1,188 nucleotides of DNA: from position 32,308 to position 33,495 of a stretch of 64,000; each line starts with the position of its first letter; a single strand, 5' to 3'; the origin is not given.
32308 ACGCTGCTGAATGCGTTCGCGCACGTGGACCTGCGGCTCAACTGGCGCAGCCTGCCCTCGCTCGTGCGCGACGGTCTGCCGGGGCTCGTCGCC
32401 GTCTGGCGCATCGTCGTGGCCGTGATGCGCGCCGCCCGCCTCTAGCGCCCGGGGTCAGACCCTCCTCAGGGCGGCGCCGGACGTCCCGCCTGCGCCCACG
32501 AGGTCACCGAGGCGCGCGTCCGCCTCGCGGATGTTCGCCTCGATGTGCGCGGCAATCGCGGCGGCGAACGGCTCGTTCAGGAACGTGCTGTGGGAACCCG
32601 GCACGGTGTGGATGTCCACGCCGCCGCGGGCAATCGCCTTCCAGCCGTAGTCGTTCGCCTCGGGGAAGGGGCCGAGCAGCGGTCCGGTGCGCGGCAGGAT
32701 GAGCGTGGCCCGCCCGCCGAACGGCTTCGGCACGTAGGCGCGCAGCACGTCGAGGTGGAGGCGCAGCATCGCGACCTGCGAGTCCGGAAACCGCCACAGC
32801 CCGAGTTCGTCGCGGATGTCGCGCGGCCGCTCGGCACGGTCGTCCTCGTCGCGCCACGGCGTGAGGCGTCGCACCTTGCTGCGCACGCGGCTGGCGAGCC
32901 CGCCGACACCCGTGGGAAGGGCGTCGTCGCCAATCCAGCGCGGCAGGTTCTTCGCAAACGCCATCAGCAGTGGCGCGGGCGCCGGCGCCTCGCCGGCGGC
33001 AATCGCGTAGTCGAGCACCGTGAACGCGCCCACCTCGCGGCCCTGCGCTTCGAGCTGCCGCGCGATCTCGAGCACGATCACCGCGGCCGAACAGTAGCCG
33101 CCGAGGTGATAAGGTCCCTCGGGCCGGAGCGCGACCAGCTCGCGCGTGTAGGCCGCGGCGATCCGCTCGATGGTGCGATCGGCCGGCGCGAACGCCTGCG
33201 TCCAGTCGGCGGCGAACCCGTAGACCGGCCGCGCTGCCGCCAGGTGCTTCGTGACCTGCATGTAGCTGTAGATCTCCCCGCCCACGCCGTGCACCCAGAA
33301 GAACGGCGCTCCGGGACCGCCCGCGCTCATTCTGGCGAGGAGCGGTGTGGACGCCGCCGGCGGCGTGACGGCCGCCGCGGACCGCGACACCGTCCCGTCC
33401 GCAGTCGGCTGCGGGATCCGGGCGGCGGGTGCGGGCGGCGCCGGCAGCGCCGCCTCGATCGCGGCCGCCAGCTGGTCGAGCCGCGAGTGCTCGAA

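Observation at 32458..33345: Terminal thioesterase has Cys instead of Ser at the nucleophile elbow (GYCSA)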

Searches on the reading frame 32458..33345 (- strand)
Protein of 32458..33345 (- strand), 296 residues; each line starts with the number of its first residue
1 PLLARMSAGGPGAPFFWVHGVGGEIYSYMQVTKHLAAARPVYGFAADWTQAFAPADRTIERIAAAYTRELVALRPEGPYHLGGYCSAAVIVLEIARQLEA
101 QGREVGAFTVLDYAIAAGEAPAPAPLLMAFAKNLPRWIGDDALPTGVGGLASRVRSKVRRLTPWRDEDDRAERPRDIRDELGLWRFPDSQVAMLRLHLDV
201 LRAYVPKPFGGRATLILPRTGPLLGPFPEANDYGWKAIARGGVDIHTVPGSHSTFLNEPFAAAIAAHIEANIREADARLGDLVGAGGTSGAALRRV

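Call 7: search_solved_structures(query=window:32458-33345:-, max_evalue=0.01, show_alignments=5)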
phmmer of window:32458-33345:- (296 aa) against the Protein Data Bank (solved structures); distinct sequences matched with E-value up to 0.01: 31.
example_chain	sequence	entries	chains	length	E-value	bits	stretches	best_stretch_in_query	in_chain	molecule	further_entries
7dxo_A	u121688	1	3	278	6.5e-18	68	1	6-123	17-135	Non-ribosomal peptide synthetase 4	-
7crn_A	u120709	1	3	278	8.6e-18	67.6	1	6-123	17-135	Non-ribosomal peptide synthetase 4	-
4zxh_A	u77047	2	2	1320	1.4e-14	57.1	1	11-141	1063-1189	ABBFA_003403 | Tyrocidine synthetase 3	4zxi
3tjm_A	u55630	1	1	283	1.5e-11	47.1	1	8-102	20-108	Fatty acid synthase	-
2px6_A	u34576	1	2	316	2.9e-11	46.2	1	8-103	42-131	Thioesterase domain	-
7mhd_A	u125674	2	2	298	4e-11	45.7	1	8-103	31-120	Fatty acid synthase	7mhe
4z49_A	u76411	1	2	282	5.2e-11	45.4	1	8-103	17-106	Fatty acid synthase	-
1xkt_A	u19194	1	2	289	7.4e-11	44.9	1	8-103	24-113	fatty acid synthase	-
9f7b_A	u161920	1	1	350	3e-10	42.9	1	6-119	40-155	3-hydroxyacyl-[acyl-carrier-protein] dehydratase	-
8eyi_E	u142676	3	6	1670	2.1e-09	40.1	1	8-274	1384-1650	Fatty acid synthase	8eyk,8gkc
9b80_A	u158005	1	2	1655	2.6e-09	39.8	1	8-274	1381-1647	Fatty acid synthase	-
8vf7_A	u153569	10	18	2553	5.4e-09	38.8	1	8-274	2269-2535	Fatty acid synthase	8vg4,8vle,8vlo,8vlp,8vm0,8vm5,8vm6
8vf7_B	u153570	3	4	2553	5.4e-09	38.8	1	8-274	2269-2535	Fatty acid synthase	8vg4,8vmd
2vz8_A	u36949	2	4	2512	5.4e-09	38.8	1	8-102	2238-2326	FATTY ACID SYNTHASE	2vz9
7r0x_A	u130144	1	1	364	1.3e-08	37.5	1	15-112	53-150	Polyketide synthase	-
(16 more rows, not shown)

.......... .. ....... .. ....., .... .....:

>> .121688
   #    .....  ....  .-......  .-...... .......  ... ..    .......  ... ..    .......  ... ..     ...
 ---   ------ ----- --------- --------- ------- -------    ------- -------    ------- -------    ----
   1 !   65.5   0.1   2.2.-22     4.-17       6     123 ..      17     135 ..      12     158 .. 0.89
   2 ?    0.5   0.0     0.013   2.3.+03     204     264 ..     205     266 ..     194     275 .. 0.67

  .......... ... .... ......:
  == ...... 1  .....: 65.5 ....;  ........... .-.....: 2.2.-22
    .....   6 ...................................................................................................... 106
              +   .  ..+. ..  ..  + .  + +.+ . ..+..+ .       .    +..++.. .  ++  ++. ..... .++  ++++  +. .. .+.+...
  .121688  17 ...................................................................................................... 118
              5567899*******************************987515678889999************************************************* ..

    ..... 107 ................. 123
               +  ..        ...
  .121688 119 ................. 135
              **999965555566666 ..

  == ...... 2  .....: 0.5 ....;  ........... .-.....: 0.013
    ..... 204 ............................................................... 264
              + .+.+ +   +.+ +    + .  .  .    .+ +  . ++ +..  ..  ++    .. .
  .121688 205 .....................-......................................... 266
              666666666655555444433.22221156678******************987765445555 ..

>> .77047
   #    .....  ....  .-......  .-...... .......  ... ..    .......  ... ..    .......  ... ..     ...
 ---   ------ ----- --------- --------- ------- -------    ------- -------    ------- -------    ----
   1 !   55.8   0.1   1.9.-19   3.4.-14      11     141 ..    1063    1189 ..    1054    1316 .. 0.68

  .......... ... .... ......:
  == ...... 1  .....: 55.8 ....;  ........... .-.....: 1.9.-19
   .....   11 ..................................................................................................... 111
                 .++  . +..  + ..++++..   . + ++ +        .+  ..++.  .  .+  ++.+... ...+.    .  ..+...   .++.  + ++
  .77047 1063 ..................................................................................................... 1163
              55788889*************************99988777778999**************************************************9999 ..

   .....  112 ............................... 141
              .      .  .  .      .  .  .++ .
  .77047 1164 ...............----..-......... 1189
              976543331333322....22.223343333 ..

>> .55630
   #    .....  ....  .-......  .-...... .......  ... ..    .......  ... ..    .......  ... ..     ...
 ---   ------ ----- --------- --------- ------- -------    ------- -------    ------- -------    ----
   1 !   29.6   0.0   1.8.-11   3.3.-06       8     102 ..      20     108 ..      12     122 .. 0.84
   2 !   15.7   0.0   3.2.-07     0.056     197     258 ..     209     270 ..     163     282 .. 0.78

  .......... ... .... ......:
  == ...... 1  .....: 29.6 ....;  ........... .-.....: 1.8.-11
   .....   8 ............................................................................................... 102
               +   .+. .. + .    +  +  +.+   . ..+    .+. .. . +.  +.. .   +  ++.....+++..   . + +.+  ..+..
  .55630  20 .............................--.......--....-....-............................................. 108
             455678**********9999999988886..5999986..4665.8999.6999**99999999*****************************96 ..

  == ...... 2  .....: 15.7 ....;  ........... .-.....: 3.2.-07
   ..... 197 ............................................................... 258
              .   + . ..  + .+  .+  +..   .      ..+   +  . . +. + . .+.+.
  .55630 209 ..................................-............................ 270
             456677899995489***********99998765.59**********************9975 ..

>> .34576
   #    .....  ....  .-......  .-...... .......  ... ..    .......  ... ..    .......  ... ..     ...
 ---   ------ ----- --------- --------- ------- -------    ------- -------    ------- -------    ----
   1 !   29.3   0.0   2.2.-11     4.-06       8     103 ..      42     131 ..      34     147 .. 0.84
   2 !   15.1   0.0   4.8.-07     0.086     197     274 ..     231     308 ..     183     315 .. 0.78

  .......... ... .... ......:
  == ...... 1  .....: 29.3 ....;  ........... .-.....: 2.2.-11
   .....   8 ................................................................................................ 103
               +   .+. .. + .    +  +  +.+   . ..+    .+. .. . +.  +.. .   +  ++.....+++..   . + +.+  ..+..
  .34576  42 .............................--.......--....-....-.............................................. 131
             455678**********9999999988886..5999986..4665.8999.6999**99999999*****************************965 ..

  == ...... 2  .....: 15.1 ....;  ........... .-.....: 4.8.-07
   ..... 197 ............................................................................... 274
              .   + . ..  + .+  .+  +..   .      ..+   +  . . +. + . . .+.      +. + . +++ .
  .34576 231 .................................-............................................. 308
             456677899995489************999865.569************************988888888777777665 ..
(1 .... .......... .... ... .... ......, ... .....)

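Call 8: find_homologous_proteins(query=window:32458-33345:-, max_evalue=0.00001)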
Query window:32458-33345:- (296 aa): 10 proteins with E <= 0.00001 among 8000 candidates.
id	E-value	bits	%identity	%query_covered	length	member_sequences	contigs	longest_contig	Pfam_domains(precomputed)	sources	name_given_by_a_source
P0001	1.5e-119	417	67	94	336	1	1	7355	PF00975.27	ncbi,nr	ncbi:MAG TPA: thioesterase domain-containing protein, partial [Vicinamibacterales bacterium]|nr:thio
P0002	8.4e-113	394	96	65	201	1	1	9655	-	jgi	jgi:thioesterase domain-containing protein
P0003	7.8e-69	250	43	91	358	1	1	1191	PF00975.27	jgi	jgi:thioesterase domain-containing protein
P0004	2.5e-52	196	40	91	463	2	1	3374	PF00550.32,PF13193.13,PF00975.27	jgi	-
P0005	9.4e-23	99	31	87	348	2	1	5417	PF00550.32,PF00561.27,PF00975.27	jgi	jgi:thioesterase domain-containing protein/acyl carrier protein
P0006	2.3e-19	88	26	91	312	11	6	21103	PF00975.27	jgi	jgi:thioesterase domain-containing protein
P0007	2.4e-16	78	29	91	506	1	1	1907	PF00550.32,PF13193.13,PF00975.27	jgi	jgi:thioesterase domain-containing protein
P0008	4.6e-11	60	26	76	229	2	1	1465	PF00975.27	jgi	jgi:thioesterase domain-containing protein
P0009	1.4e-9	56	37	37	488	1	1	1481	PF00550.32,PF00975.27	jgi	jgi:thioesterase domain-containing protein/acyl carrier protein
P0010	2.7e-9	55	28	71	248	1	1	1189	PF00975.27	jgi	jgi:thioesterase domain-containing protein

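Call 20: search_protein_representatives(protein=window:32458-33345:-)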
Query: 296 residues. Proteins with E-value up to 0.001 (for the whole library): 28986; up to 1e-10: 12610; up to 1e-30: 195. The best 150 are listed.
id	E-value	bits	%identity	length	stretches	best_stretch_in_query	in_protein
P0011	1.1e-133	461.4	73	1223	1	2-284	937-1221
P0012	1.6e-126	437.8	70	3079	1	2-287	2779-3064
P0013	2.3e-114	397.9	66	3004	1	2-280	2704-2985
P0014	3.2e-114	397.5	75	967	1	2-233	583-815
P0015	4.5e-94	331.3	59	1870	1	2-282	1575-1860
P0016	5.9e-84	298.1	52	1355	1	3-279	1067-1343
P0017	4.3e-83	295.3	53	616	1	2-278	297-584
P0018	3.4e-81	289.0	48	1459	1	2-280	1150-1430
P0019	8.7e-80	284.4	46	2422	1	3-278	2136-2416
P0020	1.4e-79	283.7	51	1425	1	1-280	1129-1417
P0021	1.8e-79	283.4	50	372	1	3-279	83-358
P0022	9.6e-79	281.0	47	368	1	3-283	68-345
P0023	1.1e-74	267.7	46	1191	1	3-275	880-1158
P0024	2.6e-74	266.4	48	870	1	3-276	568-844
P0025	5.2e-72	258.9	44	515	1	3-276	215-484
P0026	3.7e-71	256.1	44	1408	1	5-289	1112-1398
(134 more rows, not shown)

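Call 27: search_solved_structures(query=A2, max_evalue=10, show_alignments=2)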
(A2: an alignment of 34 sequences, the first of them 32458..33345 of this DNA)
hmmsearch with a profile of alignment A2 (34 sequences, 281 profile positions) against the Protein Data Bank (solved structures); distinct sequences matched with E-value up to 10: 95 (the best 60 are shown).
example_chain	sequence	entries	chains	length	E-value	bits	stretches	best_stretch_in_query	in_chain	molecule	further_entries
7crn_A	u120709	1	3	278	1.1e-44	156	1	2-275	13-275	Non-ribosomal peptide synthetase 4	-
7dxo_A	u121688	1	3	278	2.2e-44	155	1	2-275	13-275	Non-ribosomal peptide synthetase 4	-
4zxh_A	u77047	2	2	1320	2.4e-37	131.9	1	2-272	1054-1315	ABBFA_003403 | Tyrocidine synthetase 3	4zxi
3tjm_A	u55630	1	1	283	5.1e-29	104.6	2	9-102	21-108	Fatty acid synthase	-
7mhd_A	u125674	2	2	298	6e-29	104.4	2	9-102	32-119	Fatty acid synthase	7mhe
2px6_A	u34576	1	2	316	6.5e-29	104.3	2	9-102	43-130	Thioesterase domain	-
4z49_A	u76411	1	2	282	8.2e-29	103.9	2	9-102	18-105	Fatty acid synthase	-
1xkt_A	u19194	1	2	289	2.5e-28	102.4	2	9-102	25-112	fatty acid synthase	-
2vz8_A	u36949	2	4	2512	3.5e-27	98.6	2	9-102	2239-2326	FATTY ACID SYNTHASE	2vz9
9b80_A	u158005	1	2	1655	5.3e-27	98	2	9-102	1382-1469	Fatty acid synthase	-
8eyi_E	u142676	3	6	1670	5.4e-27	98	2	9-102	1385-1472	Fatty acid synthase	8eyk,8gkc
8tqv_A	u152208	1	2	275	6.9e-27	97.6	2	7-122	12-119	Polyketide synthase Pks13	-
5v3z_A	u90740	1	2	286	7.7e-27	97.5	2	7-122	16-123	Polyketide synthase Pks13 (Termination polyketide synthase)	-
5v3w_A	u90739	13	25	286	8e-27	97.4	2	7-122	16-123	Polyketide synthase Pks13 (Termination polyketide synthase) | Polyketide synthase Pks13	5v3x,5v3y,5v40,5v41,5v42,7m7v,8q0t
6ojc_A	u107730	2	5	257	8.4e-27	97.3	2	3-120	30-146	NocB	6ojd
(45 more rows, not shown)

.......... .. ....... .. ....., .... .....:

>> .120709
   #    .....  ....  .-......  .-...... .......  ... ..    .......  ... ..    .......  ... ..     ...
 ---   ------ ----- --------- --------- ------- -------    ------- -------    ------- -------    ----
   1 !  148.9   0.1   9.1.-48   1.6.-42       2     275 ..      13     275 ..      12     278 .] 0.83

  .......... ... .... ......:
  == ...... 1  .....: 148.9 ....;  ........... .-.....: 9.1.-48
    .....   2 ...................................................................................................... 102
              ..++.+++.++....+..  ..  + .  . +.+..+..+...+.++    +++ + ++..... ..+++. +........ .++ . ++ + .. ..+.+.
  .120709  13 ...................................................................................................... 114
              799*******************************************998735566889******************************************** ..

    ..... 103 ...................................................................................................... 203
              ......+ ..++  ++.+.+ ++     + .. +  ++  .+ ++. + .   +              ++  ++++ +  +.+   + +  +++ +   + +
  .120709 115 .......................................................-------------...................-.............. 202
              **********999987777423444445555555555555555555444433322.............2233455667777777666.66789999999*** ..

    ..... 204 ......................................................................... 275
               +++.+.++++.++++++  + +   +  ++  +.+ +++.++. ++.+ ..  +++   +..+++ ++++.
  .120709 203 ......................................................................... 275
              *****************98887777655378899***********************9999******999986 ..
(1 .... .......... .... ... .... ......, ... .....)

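Call 34: predict_structure(alignment_id=A2)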
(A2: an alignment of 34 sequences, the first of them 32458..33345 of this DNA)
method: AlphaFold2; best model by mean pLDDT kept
length: 296 residues; sequences in the alignment: 34
mean_pLDDT: 91.3   pTM: 0.90
mean pLDDT of the five models: 91.3, 90.9, 90.7, 90.4, 89.5
residues with pLDDT >= 90: 232; 70-90: 38; 50-70: 24; < 50: 2
segments of 3 or more residues with pLDDT < 50: none
pLDDT, mean of each block of 10 residues (from residue 1): 96 97 93 98 95 98 98 97 97 98 98 81 79 94 94 91 67 85 92 96 97 96 81 93 96 96 98 96 74 49
secondary structure, 60 per line:
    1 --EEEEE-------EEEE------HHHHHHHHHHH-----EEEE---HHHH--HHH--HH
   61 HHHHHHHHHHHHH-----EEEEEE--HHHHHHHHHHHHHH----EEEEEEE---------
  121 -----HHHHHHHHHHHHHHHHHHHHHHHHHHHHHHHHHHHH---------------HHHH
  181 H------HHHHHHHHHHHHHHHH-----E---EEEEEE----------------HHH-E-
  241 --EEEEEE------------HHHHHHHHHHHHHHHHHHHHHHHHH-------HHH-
elements in order: E3-7 E15-18 H25-35 E41-44 H48-51 H59-73 E79-84 H87-100 E105-111 H126-161 H177-181 H188-203 E213-218 E243-248 H261-285

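Call 37: fold_search(model_id=the predicted structure, library=pdb)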
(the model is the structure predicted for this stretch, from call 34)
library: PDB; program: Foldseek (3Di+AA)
matches with E <= 10: 1737; with E <= 0.001: 1022
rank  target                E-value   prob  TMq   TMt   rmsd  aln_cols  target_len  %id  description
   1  7dxo_A                2.4e-17  1.00  0.59  0.66   8.0       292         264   23  The mutant of bifunctional thioesterase catalyzing epimerization and cyclization (released 2022-01-26)
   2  7crn_A                1.7e-16  1.00  0.60  0.66   7.7       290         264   23  The Functional Characterization and Crystal Structure of the Bifunctional Thioesterase Catalyzing Epimerization and Cy (released 2021-08-18)
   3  7crn_C                2.4e-16  1.00  0.58  0.65   7.6       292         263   22  The Functional Characterization and Crystal Structure of the Bifunctional Thioesterase Catalyzing Epimerization and Cy (released 2021-08-18)
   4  4z49_B                1.2e-15  1.00  0.56  0.59   9.6       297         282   21  Homo Sapiens Fatty Acid Synthetase, Thioesterase Domain at 1.7 Angstroms Resolution (released 2016-03-16)
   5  4zxh                  7.0e-15  1.00  0.60  0.15   7.4       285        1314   24  Crystal Structure of holo-AB3403 a four domain nonribosomal peptide synthetase from Acinetobacter Baumanii (released 2015-12-30)
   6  2px6_B                1.0e-14  1.00  0.55  0.62  10.9       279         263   22  Crystal structure of the thioesterase domain of human fatty acid synthase inhibited by Orlistat (released 2007-07-10)
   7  4z49_A                1.9e-14  1.00  0.55  0.62  10.9       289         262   22  Homo Sapiens Fatty Acid Synthetase, Thioesterase Domain at 1.7 Angstroms Resolution (released 2016-03-16)
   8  5v41_B                3.0e-14  1.00  0.61  0.66   7.9       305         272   20  Crystal Structure of Mtb Pks13 Thioesterase domain in complex with inhibitor TAM5 (released 2017-07-05)
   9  8q0t_B                3.1e-14  1.00  0.60  0.66   8.1       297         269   20  Identification and optimisation of novel inhibitors of the Polyketide synthetase 13 thioesterase domain with antituber (released 2023-11-22)
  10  5v3x_A                4.6e-14  1.00  0.60  0.66   8.2       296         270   20  Crystal Structure of Mtb Pks13 Thioesterase domain in complex with inhibitor TAM1 (released 2017-07-05)
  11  3tjm                  7.1e-14  1.00  0.55  0.59  10.4       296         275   21  Crystal Structure of the Human Fatty Acid Synthase Thioesterase Domain with an Activate Site-Specific Polyunsaturated Fa (released 2011-09-28)
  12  2px6_A                9.1e-14  1.00  0.55  0.63  11.0       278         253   22  Crystal structure of the thioesterase domain of human fatty acid synthase inhibited by Orlistat (released 2007-07-10)
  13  6ecf_C                1.2e-13  1.00  0.54  0.62  10.7       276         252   16  Vlm2 thioesterase domain with genetically encoded 2,3-diaminopropionic acid bound with a dodecadepsipeptide, space gro (released 2018-12-12)
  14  5v42_B                1.3e-13  1.00  0.62  0.67   7.7       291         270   18  Crystal Structure of Mtb Pks13 Thioesterase domain in complex with inhibitor TAM3 (released 2017-07-05)
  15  5v40_A                1.4e-13  1.00  0.58  0.63  10.1       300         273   19  Crystal Structure of Mtb Pks13 Thioesterase domain in complex with inhibitor TAM6 (released 2017-07-05)
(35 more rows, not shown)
